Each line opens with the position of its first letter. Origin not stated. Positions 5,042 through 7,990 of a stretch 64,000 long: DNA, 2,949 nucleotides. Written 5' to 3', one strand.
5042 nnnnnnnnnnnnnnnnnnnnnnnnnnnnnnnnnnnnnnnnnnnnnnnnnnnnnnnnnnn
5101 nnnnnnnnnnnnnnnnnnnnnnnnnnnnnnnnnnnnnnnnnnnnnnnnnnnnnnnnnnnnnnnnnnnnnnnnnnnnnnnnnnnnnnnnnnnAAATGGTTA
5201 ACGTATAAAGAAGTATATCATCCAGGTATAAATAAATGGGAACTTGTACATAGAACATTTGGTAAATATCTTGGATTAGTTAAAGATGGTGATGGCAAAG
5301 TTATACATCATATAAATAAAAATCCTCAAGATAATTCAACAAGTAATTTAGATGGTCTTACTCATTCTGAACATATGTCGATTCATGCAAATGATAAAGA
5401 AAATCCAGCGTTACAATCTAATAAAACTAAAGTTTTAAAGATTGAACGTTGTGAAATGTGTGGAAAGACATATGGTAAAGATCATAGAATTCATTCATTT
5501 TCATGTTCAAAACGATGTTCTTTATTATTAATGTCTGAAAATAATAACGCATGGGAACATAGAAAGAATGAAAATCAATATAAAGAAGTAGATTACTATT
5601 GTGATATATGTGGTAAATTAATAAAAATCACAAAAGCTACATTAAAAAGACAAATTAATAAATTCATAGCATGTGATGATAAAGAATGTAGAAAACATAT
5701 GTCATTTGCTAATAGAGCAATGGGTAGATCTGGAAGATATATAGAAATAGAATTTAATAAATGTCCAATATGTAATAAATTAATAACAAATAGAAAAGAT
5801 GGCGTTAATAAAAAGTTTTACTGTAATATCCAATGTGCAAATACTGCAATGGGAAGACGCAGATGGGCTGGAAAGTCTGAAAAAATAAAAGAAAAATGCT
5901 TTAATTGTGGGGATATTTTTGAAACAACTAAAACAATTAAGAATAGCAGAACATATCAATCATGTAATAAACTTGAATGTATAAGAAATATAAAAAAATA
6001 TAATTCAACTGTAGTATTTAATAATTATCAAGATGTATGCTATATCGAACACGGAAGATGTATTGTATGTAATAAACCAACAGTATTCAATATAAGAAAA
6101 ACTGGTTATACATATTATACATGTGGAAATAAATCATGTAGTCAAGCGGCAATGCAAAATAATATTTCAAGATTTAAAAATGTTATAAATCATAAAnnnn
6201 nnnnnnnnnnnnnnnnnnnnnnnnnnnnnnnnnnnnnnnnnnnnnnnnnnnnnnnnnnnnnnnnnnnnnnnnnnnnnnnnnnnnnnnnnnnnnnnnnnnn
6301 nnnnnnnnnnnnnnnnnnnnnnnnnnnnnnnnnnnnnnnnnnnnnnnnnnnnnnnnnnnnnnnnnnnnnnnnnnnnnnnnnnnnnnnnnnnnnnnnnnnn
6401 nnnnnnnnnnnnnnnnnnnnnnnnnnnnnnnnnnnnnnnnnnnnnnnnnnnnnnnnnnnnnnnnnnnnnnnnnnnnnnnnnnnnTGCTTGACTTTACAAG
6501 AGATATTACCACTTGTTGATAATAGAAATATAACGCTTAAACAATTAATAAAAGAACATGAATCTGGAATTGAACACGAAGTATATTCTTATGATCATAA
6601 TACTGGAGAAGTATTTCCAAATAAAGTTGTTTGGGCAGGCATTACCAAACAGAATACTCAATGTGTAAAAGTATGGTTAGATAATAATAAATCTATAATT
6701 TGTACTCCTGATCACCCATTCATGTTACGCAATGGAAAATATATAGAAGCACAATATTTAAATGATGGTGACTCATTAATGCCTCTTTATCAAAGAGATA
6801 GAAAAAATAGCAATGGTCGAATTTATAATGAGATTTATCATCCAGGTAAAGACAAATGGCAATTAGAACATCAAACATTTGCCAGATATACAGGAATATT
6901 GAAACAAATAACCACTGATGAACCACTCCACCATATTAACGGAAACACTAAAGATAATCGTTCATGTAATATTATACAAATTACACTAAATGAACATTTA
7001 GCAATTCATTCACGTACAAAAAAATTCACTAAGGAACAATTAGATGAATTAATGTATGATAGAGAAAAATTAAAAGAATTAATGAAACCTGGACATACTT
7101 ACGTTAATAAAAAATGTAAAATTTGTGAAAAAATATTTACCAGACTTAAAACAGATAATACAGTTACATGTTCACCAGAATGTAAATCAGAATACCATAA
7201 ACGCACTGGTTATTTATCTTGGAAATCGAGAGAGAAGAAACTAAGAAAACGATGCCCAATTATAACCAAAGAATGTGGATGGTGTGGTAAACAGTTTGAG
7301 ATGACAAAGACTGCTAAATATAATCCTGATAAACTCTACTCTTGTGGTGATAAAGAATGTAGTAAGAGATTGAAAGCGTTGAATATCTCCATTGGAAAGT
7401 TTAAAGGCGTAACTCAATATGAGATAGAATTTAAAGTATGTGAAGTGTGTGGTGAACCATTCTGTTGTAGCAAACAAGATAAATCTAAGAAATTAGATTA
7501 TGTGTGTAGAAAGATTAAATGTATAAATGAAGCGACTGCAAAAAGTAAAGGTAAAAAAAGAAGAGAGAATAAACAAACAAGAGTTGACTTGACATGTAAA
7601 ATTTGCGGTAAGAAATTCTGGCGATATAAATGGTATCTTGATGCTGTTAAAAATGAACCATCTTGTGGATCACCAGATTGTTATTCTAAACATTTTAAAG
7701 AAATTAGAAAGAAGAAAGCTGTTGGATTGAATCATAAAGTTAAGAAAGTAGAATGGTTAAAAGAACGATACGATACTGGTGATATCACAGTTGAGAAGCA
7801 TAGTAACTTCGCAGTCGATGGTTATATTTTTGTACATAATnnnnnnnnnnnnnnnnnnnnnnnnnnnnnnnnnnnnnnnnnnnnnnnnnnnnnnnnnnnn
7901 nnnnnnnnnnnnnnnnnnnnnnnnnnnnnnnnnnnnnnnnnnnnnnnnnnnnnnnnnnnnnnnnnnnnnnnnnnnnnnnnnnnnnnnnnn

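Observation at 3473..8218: Portal gene carrying two large inteins, each with an HNH endonuclease plus a tandem array of Cys4 zinc-ribbon repeats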

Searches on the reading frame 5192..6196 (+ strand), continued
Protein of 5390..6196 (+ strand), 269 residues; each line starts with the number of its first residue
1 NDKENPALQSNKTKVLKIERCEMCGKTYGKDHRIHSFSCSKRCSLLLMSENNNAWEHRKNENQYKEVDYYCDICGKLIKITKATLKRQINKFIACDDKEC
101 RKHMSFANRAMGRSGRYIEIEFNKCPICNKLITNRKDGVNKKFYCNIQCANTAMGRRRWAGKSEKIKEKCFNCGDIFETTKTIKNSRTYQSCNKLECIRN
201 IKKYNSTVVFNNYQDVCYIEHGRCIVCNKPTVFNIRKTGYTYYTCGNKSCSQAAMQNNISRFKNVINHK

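Call 85: search_solved_structures(query=A3, max_evalue=1, show_alignments=3)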
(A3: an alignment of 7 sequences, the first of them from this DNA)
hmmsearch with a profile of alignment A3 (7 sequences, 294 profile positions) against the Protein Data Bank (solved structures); distinct sequences matched with E-value up to 1: 14.
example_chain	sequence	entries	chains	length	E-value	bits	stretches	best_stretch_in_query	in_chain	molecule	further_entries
2bsk_A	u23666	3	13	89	0.019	17.5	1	87-129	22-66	MITOCHONDRIAL IMPORT INNER MEMBRANE TRANSLOCASE SUBUNIT TIM9 A | Mitochondrial import inner membrane translocase subunit Tim9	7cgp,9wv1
2n25_A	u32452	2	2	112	0.037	16.6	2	142-209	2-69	Zinc finger and BTB domain-containing protein 17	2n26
2kmk_A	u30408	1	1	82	0.052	16.1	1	58-105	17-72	Zinc finger protein Gfi-1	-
2d9h_A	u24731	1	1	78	0.057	16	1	121-158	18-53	Zinc finger protein 692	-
2cot_A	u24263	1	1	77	0.089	15.3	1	234-271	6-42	Zinc finger protein 435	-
6tly_A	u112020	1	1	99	0.17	14.4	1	183-261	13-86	Protein kinase, putative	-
1i3q_I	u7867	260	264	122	0.2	14.1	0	172-217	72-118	DNA-DIRECTED RNA POLYMERASE II 14.2KD POLYPEPTIDE | DNA-directed RNA polymerase II, chain RPB9 | DNA-directed RNA polymerase II 14.2 kDa polypeptide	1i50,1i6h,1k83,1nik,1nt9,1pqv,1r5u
4ccg_X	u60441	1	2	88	0.23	14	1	90-156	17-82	E3 UBIQUITIN-PROTEIN LIGASE FANCL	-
5c44_I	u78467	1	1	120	0.36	13.4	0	198-230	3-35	DNA-directed RNA polymerase II subunit RPB9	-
5fmf_I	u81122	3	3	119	0.41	13.2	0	199-230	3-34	DNA-DIRECTED RNA POLYMERASE II SUBUNIT RPB9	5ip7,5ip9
2yt9_A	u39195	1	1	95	0.46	13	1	92-156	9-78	zinc finger-containing protein 1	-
3lhq_A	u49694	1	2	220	0.65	12.5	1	186-246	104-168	AcrAB operon repressor (TetR/AcrR family)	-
6sri_q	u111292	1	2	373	0.83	12.1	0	87-157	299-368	Fanconi anaemia protein FANCL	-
3h0g_I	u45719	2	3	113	0.83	12.1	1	198-237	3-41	DNA-directed RNA polymerase II subunit RPB9 | RNA polymerase II subunit Rpb9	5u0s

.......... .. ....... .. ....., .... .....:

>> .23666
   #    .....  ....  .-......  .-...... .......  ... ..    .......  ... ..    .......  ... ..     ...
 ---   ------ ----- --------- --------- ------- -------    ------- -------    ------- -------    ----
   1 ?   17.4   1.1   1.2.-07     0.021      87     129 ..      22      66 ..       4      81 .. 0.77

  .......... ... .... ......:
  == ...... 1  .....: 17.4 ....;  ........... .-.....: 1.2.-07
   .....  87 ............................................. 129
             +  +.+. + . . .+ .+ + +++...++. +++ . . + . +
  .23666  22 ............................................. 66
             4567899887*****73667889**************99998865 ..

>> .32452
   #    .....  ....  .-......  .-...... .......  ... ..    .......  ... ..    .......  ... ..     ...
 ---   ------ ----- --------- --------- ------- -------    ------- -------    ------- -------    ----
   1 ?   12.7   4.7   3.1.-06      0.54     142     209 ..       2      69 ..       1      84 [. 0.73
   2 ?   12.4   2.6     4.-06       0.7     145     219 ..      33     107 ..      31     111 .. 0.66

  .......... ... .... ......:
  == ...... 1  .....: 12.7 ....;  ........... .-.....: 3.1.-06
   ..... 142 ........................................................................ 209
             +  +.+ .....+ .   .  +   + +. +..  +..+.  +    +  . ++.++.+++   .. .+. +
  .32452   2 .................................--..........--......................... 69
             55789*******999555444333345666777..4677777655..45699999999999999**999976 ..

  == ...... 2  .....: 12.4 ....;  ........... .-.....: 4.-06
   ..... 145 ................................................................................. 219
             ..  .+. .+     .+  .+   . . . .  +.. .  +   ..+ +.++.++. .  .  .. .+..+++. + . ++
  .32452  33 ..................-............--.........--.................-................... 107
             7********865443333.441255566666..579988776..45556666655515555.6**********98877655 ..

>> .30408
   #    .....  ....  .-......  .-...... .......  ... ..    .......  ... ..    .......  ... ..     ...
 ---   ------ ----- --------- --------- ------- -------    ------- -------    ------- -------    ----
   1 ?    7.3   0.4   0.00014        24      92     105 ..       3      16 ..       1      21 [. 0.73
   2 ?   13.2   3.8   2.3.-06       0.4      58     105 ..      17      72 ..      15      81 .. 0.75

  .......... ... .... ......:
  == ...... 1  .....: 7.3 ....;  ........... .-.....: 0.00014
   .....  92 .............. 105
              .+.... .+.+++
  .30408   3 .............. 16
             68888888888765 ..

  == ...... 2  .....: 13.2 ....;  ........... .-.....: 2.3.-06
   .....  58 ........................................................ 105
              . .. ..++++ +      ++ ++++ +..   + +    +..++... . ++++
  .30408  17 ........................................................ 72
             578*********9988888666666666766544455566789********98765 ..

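Call 89: search_protein_families(library=pfam, proteins=[P0241, P0208, P0204, P0189], max_evalue=0.0001)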
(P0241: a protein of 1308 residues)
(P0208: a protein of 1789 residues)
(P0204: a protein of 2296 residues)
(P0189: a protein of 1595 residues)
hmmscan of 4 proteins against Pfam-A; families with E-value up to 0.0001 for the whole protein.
P0241 (1308 aa): 3 families
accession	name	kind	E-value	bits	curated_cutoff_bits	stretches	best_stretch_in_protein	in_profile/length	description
PF14890.11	Intein_splicing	-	5.3e-48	163.2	35.8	2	79-418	1-155/155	Intein splicing domain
PF07230.16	Portal_T4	-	1.7e-21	77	22.9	1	972-1238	168-426/433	Bacteriophage T4-like portal protein (Gp20)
PF13392.12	HNH_3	-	1.7e-16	60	24.8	2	199-245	2-44/46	HNH endonuclease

P0208 (1789 aa): 3 families
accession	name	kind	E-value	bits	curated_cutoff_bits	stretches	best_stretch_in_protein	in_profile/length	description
PF07230.16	Portal_T4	-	1.3e-60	205.9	22.9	2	963-1115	158-308/433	Bacteriophage T4-like portal protein (Gp20)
PF14890.11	Intein_splicing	-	1.1e-31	110.2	35.8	3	111-471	7-155/155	Intein splicing domain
PF13392.12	HNH_3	-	8.9e-16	57.7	24.8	2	243-275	14-45/46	HNH endonuclease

P0204 (2296 aa): 3 families
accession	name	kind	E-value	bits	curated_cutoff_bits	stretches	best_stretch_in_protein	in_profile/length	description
PF07230.16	Portal_T4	-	2.8e-57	194.8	22.9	3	978-1077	157-254/433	Bacteriophage T4-like portal protein (Gp20)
PF14890.11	Intein_splicing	-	2.8e-56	190.1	35.8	4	1536-1916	2-148/155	Intein splicing domain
PF13392.12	HNH_3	-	8.7e-21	73.7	24.8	1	218-260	4-45/46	HNH endonuclease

P0189 (1595 aa): 3 families
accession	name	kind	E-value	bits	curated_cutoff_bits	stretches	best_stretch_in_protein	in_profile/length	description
PF14890.11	Intein_splicing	-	1.5e-26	93.5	35.8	2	463-929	8-155/155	Intein splicing domain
PF07230.16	Portal_T4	-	1.2e-10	41.2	22.9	1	934-990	254-308/433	Bacteriophage T4-like portal protein (Gp20)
PF13392.12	HNH_3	-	1.7e-08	34.4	24.8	0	595-623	17-45/46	HNH endonuclease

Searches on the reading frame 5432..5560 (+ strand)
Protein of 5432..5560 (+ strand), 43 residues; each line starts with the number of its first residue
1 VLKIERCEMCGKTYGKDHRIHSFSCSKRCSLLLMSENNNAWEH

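Call 25: search_protein_families(library=pfam, alignment_id=A1, max_evalue=10)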
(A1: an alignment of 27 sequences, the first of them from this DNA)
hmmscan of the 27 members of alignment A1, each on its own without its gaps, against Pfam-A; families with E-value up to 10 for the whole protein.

A. member 1, seq(43 aa): 1 family
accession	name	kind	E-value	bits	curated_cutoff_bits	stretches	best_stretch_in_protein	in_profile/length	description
PF21319.3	zf-FCS_1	-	2.3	8.8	26.6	0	6-28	2-30/31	Zinc finger, FCS-type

B. families by the number of members that match (of 27 scanned): 68 families (the first 25 are shown)
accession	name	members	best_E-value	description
PF00096.32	zf-C2H2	6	0.0022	Zinc finger, C2H2 type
PF10013.15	DUF2256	5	0.0013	Uncharacterized protein conserved in bacteria (DUF2256)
PF13894.12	zf-C2H2_4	5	0.016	C2H2-type zinc finger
PF13912.12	zf-C2H2_6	4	0.056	C2H2-type zinc finger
PF14446.12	Prok-RING_1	3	1e-05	Prokaryotic RING finger family 1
PF01160.23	Opiods_neuropep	3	0.0004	Vertebrate endogenous opioids neuropeptide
PF09889.16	DUF2116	3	0.0014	Probable treble clef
PF23550.1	zf_Tbcl_Rhp7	3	0.0019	DNA repair protein rhp7 treble clef domain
PF13248.11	Zn_ribbon_3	3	0.005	zinc-ribbon domain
PF09723.15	Zn_ribbon_8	3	0.022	Zinc ribbon domain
PF21202.3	SLX1_C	3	0.038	Structure-specific endonuclease subunit SLX1, C-terminal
PF13408.12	Zn_ribbon_recom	3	0.054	Recombinase zinc beta ribbon domain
PF06467.20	zf-FCS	3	0.12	MYM-type Zinc finger with FCS sequence motif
PF18439.7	zf_UBZ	3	0.14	Ubiquitin-Binding Zinc Finger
PF08394.17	Arc_trans_TRASH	2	8.8e-05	Archaeal TRASH domain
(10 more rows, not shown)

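Call 26: search_solved_structures(query=A1, max_evalue=10, show_alignments=3)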
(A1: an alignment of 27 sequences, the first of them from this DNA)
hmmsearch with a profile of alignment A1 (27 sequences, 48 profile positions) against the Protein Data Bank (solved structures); distinct sequences matched with E-value up to 10: 75 (the best 60 are shown).
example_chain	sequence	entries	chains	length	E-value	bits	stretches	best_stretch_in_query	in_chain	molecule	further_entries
2i13_A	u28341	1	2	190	4e-08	36.3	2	5-36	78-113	Aart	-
2kmk_A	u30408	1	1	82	9.9e-07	31.8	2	6-18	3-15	Zinc finger protein Gfi-1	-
1mey_C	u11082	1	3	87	2.7e-06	30.4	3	5-22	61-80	CONSENSUS ZINC FINGER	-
6ml2_A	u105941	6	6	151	0.00012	25.1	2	5-18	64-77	Zinc finger and BTB domain-containing protein 24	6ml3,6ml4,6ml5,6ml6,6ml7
2lvr_A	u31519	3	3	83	0.0015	21.6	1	6-16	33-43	Zinc finger and BTB domain-containing protein 17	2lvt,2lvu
2n25_A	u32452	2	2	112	0.0022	21.1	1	6-18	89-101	Zinc finger and BTB domain-containing protein 17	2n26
8gn4_A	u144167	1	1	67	0.0027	20.8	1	5-19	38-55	Zinc finger and BTB domain-containing protein 10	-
9kh2_A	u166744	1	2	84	0.004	20.3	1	6-18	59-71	Zinc finger and BTB domain-containing protein 20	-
2cot_A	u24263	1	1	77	0.0045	20.1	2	5-18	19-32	Zinc finger protein 435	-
4tma_I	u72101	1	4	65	0.005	20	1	3-36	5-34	DNA gyrase inhibitor YacG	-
1lv3_A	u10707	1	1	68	0.0055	19.8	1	3-36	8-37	HYPOTHETICAL PROTEIN YacG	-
8gn3_A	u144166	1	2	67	0.0058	19.8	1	5-19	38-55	Zinc finger and BTB domain-containing protein 10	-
2zze_A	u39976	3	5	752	0.012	18.8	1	4-34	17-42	Alanyl-tRNA synthetase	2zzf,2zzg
6wmi_A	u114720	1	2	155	0.014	18.5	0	6-17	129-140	Zinc finger protein 410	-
2eoq_A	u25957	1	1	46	0.014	18.5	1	5-18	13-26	Zinc finger protein 224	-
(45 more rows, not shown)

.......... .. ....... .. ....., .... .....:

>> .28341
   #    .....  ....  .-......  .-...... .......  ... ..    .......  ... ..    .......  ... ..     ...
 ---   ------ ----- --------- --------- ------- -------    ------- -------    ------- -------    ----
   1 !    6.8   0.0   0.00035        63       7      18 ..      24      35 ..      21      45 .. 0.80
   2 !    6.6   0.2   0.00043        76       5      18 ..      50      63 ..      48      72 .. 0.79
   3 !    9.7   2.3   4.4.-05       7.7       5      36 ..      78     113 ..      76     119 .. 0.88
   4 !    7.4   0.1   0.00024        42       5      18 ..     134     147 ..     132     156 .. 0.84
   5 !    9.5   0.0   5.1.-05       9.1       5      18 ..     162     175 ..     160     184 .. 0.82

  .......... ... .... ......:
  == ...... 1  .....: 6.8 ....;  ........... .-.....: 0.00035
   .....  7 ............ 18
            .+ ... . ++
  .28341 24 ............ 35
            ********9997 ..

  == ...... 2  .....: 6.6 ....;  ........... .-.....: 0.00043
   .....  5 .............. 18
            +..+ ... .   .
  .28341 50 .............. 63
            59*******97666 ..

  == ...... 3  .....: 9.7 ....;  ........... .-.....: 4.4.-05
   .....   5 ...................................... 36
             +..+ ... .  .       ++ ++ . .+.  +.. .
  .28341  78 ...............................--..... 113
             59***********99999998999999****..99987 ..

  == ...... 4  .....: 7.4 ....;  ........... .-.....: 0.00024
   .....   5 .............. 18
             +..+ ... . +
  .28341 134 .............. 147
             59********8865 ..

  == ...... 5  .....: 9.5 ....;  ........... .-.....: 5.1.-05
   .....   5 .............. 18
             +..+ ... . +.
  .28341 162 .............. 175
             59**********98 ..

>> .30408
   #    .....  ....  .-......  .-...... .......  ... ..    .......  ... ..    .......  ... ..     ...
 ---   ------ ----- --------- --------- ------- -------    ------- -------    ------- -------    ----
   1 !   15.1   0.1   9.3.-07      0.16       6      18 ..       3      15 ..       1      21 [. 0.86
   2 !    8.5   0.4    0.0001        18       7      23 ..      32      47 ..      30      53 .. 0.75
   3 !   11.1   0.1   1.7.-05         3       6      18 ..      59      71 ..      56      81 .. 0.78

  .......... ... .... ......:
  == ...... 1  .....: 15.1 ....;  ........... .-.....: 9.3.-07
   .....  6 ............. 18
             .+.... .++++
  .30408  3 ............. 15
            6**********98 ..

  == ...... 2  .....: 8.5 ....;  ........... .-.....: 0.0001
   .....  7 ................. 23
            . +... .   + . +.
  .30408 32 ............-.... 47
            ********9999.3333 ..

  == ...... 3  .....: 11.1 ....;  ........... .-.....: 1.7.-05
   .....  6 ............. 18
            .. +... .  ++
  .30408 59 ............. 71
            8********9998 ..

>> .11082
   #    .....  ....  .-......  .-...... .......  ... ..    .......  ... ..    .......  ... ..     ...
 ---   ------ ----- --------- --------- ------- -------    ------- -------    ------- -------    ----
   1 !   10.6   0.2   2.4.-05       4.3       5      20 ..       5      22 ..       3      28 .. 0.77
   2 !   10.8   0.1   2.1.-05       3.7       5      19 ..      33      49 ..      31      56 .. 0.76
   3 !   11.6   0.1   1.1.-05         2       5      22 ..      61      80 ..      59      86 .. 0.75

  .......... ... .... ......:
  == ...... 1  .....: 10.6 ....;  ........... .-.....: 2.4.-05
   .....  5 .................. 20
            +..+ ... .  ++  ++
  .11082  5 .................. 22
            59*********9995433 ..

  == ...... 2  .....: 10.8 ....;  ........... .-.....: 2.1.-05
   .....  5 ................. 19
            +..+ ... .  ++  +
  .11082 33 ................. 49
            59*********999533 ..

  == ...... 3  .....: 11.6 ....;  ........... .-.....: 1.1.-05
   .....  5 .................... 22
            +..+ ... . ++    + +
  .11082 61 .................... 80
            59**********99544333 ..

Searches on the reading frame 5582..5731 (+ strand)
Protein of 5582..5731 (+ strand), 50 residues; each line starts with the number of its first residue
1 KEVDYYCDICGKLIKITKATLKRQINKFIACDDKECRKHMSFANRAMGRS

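Call 69: predict_structure(alignment_id=A5)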
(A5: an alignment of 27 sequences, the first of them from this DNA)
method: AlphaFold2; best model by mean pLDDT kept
length: 50 residues; sequences in the alignment: 27
mean_pLDDT: 91.6   pTM: 0.66
mean pLDDT of the five models: 91.6, 90.6, 90.2, 89.4, 89.0
residues with pLDDT >= 90: 39; 70-90: 10; 50-70: 1; < 50: 0
segments of 3 or more residues with pLDDT < 50: none
pLDDT, mean of each block of 10 residues (from residue 1): 94 94 90 95 85
secondary structure, 60 per line:
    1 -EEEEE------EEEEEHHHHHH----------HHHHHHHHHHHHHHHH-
elements in order: E2-6 E13-17 H18-23 H34-49

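Call 73: fold_search(model_id=the predicted structure, library=pdb)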
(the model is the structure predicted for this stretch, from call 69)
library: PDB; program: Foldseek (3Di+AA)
matches with E <= 10: 96; with E <= 0.001: 0
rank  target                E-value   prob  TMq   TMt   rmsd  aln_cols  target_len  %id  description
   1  5yvx_A                1.1e+00  0.28  0.43  0.38   4.8        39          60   18  Crystal structure of SDG8 CW domain in complex with H3K4me1 peptide (released 2018-03-14)
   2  2b9d_A                1.2e+00  0.35  0.42  0.41   3.8        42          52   17  Crystal Structure of HPV E7 CR3 domain (released 2005-10-25)
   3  8e3d_B                1.2e+00  0.10  0.29  0.14  10.9        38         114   18  ZBTB7A Zinc Finger Domain Bound to DNA Duplex Containing CAST sequence (#11) (released 2023-02-08)
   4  9znf_BV               2.4e+00  0.14  0.36  0.35   3.5        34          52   24  Cryo-EM structure of the Methanosarcina acetivorans 70S ribosome in complex with SriA and SriB (released 2026-01-28)
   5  2xig_B                2.4e+00  0.06  0.29  0.13  10.5        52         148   23  The structure of the Helicobacter pylori ferric uptake regulator Fur reveals three functional metal binding sites (released 2011-01-19)
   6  2f9i_D                2.5e+00  0.08  0.32  0.09   4.1        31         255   22  Crystal Structure of the carboxyltransferase subunit of ACC from Staphylococcus aureus (released 2006-12-05)
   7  9bct_P                2.7e+00  0.15  0.34  0.35   1.8        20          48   35  Cryo-EM structure of Thermococcus kodakarensis FttA-dependent transcription pre-termination complex containing 44 nt R (released 2024-07-31)
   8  4qq4_A                2.9e+00  0.09  0.31  0.32   5.6        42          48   17  CW-type zinc finger of MORC3 in complex with the amino terminus of histone H3 (released 2014-08-20)
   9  7n5u_A                2.9e+00  0.06  0.28  0.18  10.9        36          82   19  ZBTB7A Zinc Finger Domain Bound to DNA Duplex Containing GGACCC (Oligo 21) (released 2022-06-08)
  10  2xoc_A                3.1e+00  0.11  0.32  0.09   4.3        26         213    8  C-terminal cysteine-rich domain of human CHFR bound to mADPr (released 2010-09-29)
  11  6iwd_B                3.3e+00  0.09  0.39  0.39   4.2        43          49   12  The PTP domain of human PTPN14 in a complex with the CR3 domain of HPV18 E7 (released 2019-07-31)
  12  7nhk_M                3.3e+00  0.06  0.26  0.11   8.1        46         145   17  LsaA, an antibiotic resistance ABCF, in complex with 70S ribosome from Enterococcus faecalis (released 2021-05-05)
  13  7n5v_A                3.8e+00  0.04  0.29  0.26  10.5        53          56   17  ZBTB7A Zinc Finger Domain Bound to DNA Duplex Containing GGACCC (Oligo 20) (released 2022-06-08)
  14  2rsj_MODEL_1_A        3.8e+00  0.03  0.24  0.14   9.8        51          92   22  Solution structures of the DNA-binding domains of immune-related zinc-finger protein ZFAT (released 2013-03-13)
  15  2xoy_B                4.1e+00  0.08  0.34  0.11   5.4        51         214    8  C-terminal cysteine-rich domain of human CHFR bound to P(1),P(2)- Diadenosine-5'-pyrophosphate (released 2010-09-29)
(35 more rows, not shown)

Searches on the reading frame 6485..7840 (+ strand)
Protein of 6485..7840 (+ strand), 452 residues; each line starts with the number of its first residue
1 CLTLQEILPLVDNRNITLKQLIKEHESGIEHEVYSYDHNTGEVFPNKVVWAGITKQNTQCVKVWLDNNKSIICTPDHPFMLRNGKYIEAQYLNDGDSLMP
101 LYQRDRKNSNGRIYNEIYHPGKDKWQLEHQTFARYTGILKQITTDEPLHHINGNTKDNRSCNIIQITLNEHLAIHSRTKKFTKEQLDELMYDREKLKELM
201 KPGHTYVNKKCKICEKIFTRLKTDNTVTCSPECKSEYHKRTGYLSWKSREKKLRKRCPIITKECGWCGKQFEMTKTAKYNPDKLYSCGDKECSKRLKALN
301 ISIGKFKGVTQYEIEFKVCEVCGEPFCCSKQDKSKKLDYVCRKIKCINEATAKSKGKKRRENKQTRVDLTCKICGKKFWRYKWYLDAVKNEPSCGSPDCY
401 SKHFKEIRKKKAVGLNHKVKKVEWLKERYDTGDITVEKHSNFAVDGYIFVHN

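Call 46: search_protein_families(library=ncbifam, proteins=[window:6485-7840:+], max_evalue=0.01)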
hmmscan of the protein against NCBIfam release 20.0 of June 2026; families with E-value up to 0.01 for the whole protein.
window:6485-7840:+ (452 aa): 5 families
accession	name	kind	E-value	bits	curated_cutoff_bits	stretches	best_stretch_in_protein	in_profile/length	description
NF052663.1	RtcB_rel_intein2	exception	3e-28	99.1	1050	1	1-452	78-310/626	intein-containing RctB family protein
TIGR01445.1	intein_Nterm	domain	8.8e-07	29.8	24.5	1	10-80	10-82/83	intein N-terminal splicing region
NF038162.1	RtcB_rel_intein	exception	6.1e-05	21.2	1150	0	22-98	112-187/961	intein-containing RtcB family protein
NF011418.0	PRK14845.1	equivalog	0.00072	17.4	756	1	30-98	64-130/1049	translation initiation factor IF-2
TIGR01443.1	intein_Cterm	domain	0.0011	19.1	15.6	1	433-452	4-23/24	intein C-terminal splicing region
